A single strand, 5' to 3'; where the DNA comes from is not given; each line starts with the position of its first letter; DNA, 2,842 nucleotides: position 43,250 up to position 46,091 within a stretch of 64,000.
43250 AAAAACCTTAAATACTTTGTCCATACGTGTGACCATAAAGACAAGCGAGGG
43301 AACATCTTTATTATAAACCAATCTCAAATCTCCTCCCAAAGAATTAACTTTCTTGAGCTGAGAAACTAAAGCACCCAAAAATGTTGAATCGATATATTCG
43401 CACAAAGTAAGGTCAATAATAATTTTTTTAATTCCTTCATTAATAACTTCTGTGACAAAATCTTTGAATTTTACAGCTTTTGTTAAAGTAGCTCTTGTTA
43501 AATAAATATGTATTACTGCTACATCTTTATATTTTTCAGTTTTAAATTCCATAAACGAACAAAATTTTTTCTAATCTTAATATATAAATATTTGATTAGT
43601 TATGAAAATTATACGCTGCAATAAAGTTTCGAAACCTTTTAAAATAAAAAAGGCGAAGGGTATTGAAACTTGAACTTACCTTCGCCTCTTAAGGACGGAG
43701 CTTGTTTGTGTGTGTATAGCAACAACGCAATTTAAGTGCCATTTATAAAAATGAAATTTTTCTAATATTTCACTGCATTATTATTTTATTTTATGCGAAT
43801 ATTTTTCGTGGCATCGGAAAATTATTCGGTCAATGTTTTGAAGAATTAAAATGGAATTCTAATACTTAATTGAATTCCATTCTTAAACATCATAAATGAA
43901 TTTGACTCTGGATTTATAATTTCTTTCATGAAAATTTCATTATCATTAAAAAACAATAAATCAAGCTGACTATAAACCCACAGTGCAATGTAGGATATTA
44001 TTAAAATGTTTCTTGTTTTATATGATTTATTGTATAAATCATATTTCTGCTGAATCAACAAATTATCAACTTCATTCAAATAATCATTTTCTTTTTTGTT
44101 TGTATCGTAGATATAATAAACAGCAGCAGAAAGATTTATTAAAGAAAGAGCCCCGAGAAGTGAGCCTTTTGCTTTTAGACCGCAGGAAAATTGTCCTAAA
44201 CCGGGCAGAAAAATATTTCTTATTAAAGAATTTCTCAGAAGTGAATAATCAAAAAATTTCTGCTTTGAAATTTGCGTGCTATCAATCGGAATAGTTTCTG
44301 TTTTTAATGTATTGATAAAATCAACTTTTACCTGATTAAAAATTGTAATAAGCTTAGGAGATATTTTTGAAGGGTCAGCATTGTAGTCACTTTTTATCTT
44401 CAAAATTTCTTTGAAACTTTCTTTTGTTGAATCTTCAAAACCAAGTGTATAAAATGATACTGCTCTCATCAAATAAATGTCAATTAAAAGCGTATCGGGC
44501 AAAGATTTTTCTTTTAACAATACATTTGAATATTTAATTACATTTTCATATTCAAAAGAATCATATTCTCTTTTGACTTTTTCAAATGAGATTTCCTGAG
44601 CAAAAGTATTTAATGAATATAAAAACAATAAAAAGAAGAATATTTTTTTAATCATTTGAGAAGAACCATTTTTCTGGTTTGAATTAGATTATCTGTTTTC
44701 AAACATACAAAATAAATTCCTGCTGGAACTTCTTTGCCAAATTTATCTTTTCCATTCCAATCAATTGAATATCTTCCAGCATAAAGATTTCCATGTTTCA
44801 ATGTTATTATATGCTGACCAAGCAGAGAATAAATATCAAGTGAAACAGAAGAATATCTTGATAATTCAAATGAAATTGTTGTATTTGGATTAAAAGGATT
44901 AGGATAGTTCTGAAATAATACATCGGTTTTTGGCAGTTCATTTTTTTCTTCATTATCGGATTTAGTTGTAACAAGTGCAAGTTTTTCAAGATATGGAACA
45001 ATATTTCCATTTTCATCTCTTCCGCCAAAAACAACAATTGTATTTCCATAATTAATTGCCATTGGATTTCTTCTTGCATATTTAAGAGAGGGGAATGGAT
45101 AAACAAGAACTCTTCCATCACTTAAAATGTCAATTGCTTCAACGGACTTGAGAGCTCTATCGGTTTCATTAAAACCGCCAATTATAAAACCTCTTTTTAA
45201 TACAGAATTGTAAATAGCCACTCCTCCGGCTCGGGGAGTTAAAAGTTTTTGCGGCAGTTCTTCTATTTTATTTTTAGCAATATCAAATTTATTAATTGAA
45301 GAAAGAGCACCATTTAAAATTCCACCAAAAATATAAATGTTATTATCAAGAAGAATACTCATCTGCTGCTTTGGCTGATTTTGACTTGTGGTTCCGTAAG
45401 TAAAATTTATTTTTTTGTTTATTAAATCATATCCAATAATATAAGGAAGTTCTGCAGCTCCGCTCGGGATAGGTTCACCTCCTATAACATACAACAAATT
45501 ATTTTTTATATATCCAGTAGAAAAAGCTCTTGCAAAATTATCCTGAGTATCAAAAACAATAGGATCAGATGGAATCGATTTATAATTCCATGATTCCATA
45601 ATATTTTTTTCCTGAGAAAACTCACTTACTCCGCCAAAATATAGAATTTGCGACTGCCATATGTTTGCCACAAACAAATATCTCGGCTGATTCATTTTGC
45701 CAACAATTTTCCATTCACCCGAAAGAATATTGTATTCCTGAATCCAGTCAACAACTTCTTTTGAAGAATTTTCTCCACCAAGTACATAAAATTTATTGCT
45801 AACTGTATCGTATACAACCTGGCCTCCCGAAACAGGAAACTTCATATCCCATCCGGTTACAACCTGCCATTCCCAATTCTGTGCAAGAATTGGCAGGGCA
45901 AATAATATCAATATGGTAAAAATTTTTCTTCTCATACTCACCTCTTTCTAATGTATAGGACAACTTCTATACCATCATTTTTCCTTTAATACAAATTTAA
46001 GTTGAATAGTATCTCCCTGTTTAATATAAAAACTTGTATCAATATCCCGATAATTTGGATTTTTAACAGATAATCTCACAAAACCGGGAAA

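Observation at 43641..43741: A perfect sigma-54 promoter runs straight into an intrinsic terminator: candidate sigma-54-dependent sRNA or attenuator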

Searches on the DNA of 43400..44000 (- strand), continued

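Call 40: search_with_rna_model(model_id=R1, sources=[L081, L082, L083, L084, L085, L086, L087, L088, L089, L090, L091, L092, L093, L094, L095, L096, L097, L098, L099, L100, L101, L102, L103, L104, L105, L106, L107, L108, L109, L110, L111, L112, L113, L114, L115, L116, L117, L118, L119, L120, L121, L122, L123, L124, L125, L126, L127, L128, L129, L130, L131, L132, L133, L134, L135, L136, L137, L138, L139, L140, L141, L142, L143, L144, L145, L146, L147, L148, L149, L150, L151, L152, L153, L154, L155, L156, L157, L158, L159, L160], max_evalue=0.01)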
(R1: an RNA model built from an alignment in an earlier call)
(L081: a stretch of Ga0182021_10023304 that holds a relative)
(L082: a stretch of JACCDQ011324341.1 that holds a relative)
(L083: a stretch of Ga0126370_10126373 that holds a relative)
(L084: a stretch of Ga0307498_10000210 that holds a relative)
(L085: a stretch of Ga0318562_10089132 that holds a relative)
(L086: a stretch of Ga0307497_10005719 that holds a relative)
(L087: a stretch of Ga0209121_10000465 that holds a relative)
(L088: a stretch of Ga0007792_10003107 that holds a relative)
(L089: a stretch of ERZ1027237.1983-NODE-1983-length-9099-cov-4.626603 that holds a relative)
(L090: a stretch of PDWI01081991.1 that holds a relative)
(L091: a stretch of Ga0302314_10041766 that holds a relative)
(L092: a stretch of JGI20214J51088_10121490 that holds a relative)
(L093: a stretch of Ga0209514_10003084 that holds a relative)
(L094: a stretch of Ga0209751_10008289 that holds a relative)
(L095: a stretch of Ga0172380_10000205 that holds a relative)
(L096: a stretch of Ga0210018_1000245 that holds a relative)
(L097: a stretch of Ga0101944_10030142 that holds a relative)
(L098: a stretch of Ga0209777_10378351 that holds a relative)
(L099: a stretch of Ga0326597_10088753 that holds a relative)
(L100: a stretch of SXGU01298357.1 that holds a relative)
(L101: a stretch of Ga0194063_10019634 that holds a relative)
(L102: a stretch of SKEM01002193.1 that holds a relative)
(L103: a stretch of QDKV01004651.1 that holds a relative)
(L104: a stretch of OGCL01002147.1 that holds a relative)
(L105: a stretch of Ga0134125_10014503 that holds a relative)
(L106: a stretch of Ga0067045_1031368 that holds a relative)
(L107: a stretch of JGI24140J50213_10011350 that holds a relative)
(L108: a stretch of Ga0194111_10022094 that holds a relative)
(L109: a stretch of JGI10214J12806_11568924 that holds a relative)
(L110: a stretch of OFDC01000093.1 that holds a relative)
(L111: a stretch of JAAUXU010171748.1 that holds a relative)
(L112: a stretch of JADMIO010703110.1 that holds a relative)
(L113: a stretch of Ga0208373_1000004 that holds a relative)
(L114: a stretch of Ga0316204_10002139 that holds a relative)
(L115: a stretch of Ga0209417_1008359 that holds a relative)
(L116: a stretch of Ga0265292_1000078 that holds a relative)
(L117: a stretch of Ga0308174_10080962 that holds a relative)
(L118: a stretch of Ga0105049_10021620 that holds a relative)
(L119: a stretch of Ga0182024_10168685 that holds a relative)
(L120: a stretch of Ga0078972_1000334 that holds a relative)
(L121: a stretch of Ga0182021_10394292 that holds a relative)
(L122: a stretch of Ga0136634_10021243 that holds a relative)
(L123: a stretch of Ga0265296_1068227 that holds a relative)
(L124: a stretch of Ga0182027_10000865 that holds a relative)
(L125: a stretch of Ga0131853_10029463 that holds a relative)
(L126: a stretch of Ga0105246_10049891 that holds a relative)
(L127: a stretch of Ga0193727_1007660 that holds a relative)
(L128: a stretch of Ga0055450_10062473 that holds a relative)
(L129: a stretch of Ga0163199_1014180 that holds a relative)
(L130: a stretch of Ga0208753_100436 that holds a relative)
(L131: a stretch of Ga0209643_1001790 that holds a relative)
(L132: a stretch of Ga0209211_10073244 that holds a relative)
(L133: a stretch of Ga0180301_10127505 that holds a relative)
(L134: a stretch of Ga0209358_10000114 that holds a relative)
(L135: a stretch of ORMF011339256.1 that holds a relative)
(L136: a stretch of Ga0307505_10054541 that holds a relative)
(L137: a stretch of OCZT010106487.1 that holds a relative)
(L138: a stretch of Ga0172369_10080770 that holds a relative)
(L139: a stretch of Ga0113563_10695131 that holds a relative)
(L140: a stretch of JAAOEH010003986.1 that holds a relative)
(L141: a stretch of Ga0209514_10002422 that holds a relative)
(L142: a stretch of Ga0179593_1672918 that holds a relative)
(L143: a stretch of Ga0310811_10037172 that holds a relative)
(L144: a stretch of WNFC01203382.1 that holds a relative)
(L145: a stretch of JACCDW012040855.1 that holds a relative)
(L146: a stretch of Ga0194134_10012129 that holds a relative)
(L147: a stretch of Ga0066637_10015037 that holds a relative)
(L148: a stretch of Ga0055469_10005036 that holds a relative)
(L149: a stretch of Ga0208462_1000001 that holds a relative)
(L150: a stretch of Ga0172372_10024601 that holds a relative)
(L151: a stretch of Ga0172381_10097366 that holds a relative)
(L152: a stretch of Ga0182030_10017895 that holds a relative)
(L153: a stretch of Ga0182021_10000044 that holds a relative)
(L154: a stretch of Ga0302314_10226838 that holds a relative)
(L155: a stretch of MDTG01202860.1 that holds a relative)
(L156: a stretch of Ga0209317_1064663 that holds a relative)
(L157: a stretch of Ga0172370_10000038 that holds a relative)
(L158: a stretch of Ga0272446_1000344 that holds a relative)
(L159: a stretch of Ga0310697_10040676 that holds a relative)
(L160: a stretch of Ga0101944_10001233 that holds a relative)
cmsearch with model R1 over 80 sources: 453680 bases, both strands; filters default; matches with E-value up to 0.01: 28.
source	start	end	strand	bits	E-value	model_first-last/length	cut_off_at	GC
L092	682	762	+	95.1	1.2e-17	1-81/81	no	0.41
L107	2043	2122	+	94.8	1.4e-17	1-81/81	no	0.34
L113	7670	7750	-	94.3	1.9e-17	1-81/81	no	0.41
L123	148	228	-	94.3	1.9e-17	1-81/81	no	0.41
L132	1976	2056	+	94.3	1.9e-17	1-81/81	no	0.41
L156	570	650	+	94.3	1.9e-17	1-81/81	no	0.41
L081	1127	1206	-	94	2.2e-17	1-81/81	no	0.44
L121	161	241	-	93.8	2.4e-17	1-81/81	no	0.42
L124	8548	8626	+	93.6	2.6e-17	1-81/81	no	0.42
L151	771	850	-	92.7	4e-17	1-81/81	no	0.41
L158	4240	4320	-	92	5.8e-17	1-81/81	no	0.42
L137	881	959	+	91.7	6.7e-17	1-81/81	no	0.34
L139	940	1019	-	91.5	7.3e-17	1-81/81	no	0.46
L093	7377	7456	+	89.7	1.8e-16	1-81/81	no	0.4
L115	4024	4104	+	89.2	2.2e-16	1-81/81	no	0.43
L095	5691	5771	-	89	2.5e-16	1-81/81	no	0.44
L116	2794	2873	+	88.8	2.7e-16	1-81/81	no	0.41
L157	1089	1169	+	87.9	4.3e-16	1-81/81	no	0.44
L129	1857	1936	+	86.9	6.9e-16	1-81/81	no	0.44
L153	492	571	+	85.3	1.6e-15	1-81/81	no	0.45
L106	11419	11497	-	85.3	1.6e-15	1-81/81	no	0.41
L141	9720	9801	+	84.5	2.2e-15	1-81/81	no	0.44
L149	3125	3206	-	83.7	3.3e-15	1-81/81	no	0.41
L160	69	147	+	81.6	9.3e-15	1-81/81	no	0.42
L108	1903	1982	-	81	1.3e-14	1-81/81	no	0.39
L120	780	857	+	72.3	9.1e-13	1-81/81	no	0.38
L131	5202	5271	-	69.5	3.5e-12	1-81/81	no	0.37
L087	8122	8185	-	27.5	0.0033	1-81/81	no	0.39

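Call 61: search_with_rna_model(model_id=R1, sources=[window, L001, L002, L004, L005, L006, L007, L008, L009, L010, L011, L012, L013, L014, L016, L018, L019, L020, L021, L022, L024, L025, L026, L028, L030, L031, L032, L033, L035, L037, L039, L040, L041, L042, L044, L047, L048, L050, L053, L057, L058, L059, L062, L092, L107, L113, L123, L132, L156, L081, L121, L124, L151, L158, L137, L139, L093, L115, L095, L116, L157, L129, L153, L106, L141, L149, L160, L108, L120, L131], max_evalue=0.00001, make_alignment=true)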
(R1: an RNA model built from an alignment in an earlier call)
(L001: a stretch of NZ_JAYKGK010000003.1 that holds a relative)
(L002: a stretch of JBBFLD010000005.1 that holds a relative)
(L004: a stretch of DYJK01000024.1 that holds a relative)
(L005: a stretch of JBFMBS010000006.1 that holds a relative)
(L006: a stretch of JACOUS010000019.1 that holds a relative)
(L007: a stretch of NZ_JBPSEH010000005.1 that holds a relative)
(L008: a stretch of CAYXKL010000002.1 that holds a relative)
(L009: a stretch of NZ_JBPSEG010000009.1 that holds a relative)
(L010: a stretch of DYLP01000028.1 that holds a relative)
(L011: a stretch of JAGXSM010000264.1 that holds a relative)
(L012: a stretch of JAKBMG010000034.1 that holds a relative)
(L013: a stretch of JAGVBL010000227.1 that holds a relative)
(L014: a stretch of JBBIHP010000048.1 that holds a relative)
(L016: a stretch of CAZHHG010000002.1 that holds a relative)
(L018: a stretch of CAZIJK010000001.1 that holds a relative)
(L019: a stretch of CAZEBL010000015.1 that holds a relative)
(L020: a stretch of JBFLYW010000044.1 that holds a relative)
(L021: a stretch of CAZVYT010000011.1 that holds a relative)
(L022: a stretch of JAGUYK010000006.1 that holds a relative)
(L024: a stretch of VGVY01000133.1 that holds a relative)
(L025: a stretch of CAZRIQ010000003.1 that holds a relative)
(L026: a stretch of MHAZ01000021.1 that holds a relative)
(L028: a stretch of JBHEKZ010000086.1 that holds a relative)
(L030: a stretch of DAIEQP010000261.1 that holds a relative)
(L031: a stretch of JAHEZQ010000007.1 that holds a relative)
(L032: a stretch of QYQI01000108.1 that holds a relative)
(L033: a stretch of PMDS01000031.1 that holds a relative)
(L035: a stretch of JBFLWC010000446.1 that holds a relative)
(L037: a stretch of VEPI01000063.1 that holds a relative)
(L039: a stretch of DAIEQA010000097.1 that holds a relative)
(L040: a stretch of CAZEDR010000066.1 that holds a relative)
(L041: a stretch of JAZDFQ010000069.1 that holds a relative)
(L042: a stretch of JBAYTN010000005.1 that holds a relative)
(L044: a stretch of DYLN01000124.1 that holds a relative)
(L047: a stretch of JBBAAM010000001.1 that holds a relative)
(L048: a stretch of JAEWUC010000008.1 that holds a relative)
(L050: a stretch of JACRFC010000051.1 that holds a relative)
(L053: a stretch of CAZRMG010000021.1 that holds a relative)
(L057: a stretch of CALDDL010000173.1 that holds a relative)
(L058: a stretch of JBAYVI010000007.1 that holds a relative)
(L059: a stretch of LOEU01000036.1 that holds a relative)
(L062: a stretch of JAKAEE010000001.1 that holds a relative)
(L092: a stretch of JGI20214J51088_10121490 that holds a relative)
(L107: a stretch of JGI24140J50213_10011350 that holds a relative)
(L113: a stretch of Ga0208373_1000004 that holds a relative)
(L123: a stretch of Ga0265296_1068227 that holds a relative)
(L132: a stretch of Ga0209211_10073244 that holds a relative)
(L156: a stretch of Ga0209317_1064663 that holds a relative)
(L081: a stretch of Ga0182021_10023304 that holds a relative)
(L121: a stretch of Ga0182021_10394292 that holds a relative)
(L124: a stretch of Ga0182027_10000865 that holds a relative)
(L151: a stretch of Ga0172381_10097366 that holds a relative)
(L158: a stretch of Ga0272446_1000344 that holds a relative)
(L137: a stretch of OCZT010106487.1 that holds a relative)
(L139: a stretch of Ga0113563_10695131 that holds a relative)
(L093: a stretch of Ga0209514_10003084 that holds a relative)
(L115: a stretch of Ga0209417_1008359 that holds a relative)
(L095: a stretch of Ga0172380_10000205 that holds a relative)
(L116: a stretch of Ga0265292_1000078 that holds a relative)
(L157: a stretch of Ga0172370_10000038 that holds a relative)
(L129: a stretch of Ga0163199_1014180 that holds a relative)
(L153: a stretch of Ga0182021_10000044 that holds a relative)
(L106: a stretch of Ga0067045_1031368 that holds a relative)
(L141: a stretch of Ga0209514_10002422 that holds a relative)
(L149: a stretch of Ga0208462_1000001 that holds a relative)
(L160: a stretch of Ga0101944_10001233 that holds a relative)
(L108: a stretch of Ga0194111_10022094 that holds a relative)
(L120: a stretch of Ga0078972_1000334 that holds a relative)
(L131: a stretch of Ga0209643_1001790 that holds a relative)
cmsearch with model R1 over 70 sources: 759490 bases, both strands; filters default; matches with E-value up to 0.00001: 70.
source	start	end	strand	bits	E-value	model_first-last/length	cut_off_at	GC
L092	682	762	+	95.1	2.1e-17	1-81/81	no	0.41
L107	2043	2122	+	94.8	2.4e-17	1-81/81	no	0.34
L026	6795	6875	+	94.3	3.1e-17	1-81/81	no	0.41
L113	7670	7750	-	94.3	3.1e-17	1-81/81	no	0.41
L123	148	228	-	94.3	3.1e-17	1-81/81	no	0.41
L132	1976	2056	+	94.3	3.1e-17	1-81/81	no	0.41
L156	570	650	+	94.3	3.1e-17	1-81/81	no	0.41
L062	6696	6775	+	94.1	3.3e-17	1-81/81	no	0.45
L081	1127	1206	-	94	3.6e-17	1-81/81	no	0.44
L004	6763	6841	+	93.8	3.9e-17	1-81/81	no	0.41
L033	6660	6740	+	93.8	4e-17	1-81/81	no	0.42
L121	161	241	-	93.8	4e-17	1-81/81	no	0.42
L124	8548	8626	+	93.6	4.4e-17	1-81/81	no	0.42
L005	1093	1171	+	93.4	4.8e-17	1-81/81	no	0.38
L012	6694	6773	+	92.8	6.4e-17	1-81/81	no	0.46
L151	771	850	-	92.7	6.7e-17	1-81/81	no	0.41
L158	4240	4320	-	92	9.7e-17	1-81/81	no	0.42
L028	1927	2007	+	91.7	1.1e-16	1-81/81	no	0.44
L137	881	959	+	91.7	1.1e-16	1-81/81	no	0.34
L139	940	1019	-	91.5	1.2e-16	1-81/81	no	0.46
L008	6762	6843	+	91.3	1.4e-16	1-81/81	no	0.4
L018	6784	6865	+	90.2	2.3e-16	1-81/81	no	0.41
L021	6802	6882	+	89.9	2.6e-16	1-81/81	no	0.41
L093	7377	7456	+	89.7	3e-16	1-81/81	no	0.4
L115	4024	4104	+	89.2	3.8e-16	1-81/81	no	0.43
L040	3020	3100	+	89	4.1e-16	1-81/81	no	0.44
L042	6788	6868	+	89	4.1e-16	1-81/81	no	0.44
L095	5691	5771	-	89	4.1e-16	1-81/81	no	0.44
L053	4320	4399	+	88.9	4.3e-16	1-81/81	no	0.45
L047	6609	6688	+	88.8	4.5e-16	1-81/81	no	0.41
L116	2794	2873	+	88.8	4.5e-16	1-81/81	no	0.41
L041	6787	6867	+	88.2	6.1e-16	1-81/81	no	0.44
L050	2294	2373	+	87.9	7e-16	1-81/81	no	0.43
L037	6656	6736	+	87.9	7.3e-16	1-81/81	no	0.44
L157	1089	1169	+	87.9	7.3e-16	1-81/81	no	0.44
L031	6620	6700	+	87.9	7.3e-16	1-81/81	no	0.44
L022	6725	6805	+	87.7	7.9e-16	1-81/81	no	0.46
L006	6766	6843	+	87.1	1e-15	1-81/81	no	0.47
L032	2006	2085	+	86.9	1.2e-15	1-81/81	no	0.44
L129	1857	1936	+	86.9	1.2e-15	1-81/81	no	0.44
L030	571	650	+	86.2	1.7e-15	1-81/81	no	0.45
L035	437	515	+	85.4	2.5e-15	1-81/81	no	0.47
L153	492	571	+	85.3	2.6e-15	1-81/81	no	0.45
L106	11419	11497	-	85.3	2.6e-15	1-81/81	no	0.41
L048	6718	6797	+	85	3e-15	1-81/81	no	0.43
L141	9720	9801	+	84.5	3.7e-15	1-81/81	no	0.44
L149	3125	3206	-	83.7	5.5e-15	1-81/81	no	0.41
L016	6765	6846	+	83.1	7.6e-15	1-81/81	no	0.43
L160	69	147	+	81.6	1.6e-14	1-81/81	no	0.42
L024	2638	2717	+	81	2.1e-14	1-81/81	no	0.39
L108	1903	1982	-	81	2.1e-14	1-81/81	no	0.39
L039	6714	6789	+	76.8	1.6e-13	1-81/81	no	0.38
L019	6762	6840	+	74.8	4.5e-13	1-81/81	no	0.39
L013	6766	6844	+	74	6.6e-13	1-81/81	no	0.38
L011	4577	4654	+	73.8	7.3e-13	1-81/81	no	0.36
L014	6769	6846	+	73.8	7.3e-13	1-81/81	no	0.36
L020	6428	6506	+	72.7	1.3e-12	1-81/81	no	0.38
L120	780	857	+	72.3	1.5e-12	1-81/81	no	0.38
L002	6796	6873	+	71.1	2.8e-12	1-81/81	no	0.38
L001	6832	6909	+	69.7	5.4e-12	1-81/81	no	0.4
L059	6817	6886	+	69.5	5.9e-12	1-81/81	no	0.37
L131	5202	5271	-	69.5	5.9e-12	1-81/81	no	0.37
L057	6817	6886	+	69.1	7.5e-12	1-81/81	no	0.39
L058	6792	6886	+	69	7.7e-12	1-81/81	no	0.41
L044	167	234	+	56.4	3.8e-09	1-81/81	no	0.43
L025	6776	6841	+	53.3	1.7e-08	1-81/81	no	0.39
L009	6843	6926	+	46.4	5.1e-07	1-81/81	no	0.38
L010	6848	6929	+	45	9.8e-07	1-81/81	no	0.38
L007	6851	6931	+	45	9.9e-07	1-81/81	no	0.36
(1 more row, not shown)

Alignment A5: 70 matches aligned to the model, 110 columns, each read 5' to 3' on its own strand. Consensus structure (alignment columns), stored with it:
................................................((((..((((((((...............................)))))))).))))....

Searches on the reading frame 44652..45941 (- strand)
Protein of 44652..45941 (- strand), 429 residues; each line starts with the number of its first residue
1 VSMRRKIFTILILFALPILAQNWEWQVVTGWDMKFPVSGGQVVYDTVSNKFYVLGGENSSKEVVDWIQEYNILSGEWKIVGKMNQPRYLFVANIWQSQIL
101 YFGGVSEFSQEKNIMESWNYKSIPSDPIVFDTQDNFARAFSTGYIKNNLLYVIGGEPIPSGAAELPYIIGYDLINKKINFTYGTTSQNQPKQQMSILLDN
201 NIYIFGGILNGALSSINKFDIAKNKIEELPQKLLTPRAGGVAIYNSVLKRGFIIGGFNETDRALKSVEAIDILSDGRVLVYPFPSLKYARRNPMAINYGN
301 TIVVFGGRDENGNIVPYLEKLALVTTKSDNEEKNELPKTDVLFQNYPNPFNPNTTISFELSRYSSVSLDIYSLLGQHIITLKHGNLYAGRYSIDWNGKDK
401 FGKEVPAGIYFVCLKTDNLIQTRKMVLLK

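Call 11: search_protein_families(library=pfam, proteins=[window:44652-45941:-])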
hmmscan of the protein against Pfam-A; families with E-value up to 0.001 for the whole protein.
window:44652-45941:- (429 aa): 10 families
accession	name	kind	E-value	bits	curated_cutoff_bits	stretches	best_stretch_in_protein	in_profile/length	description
PF24681.1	Kelch_KLHDC2_KLHL20_DRC7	-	6.7e-22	78.3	50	2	18-207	33-221/221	KLHDC2/KLHL20/DRC7 Kelch-repeats domain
PF24981.1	Beta-prop_ATRN-LZTR1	-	4e-19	69.4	50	2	21-113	133-228/289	Attractin/LZTR1 beta-propeller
PF13964.12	Kelch_6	-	2.1e-18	66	25.3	2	196-237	8-50/50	Kelch motif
PF13418.12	Kelch_4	-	9.8e-18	64.3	21.6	0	199-231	12-46/49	Galactose oxidase, central domain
PF01344.31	Kelch_1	-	1.5e-17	63.2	20.1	1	46-84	9-46/46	Kelch motif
PF13415.12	Kelch_3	-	1.2e-13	51.3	22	0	200-239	2-42/48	Galactose oxidase, central domain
PF07646.21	Kelch_2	-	2.8e-11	43.2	21.3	1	193-231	5-46/48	Kelch motif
PF18962.6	Por_Secre_tail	-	1.1e-07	32.4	27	1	346-426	2-74/75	Secretion system C-terminal sorting domain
PF13860.13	FlgD_ig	-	6.8e-07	29.6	27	1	355-414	11-73/79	FlgD Ig-like domain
PF13585.12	CHU_C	-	0.00027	21.5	27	1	356-418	20-75/86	CHU_C Type IX secretion signal domain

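Call 58: search_protein_families(library=ncbifam, proteins=[window:44652-45941:-], max_evalue=0.00001)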
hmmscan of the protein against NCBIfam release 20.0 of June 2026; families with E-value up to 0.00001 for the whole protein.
window:44652-45941:- (429 aa): 3 families
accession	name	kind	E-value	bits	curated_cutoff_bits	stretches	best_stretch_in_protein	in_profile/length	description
TIGR04183.1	Por_Secre_tail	domain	8.2e-11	41.7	23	1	346-426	2-70/72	T9SS type A sorting domain-containing protein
NF033707.1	T9SS_sortase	equivalog_domain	9.6e-09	33.4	420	1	343-416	999-1077/1095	type IX secretion system sortase PorU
TIGR03548.1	mutarot_permut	subfamily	9.3e-06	25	243.2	0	34-108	156-235/323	cyclically-permuted mutarotase family protein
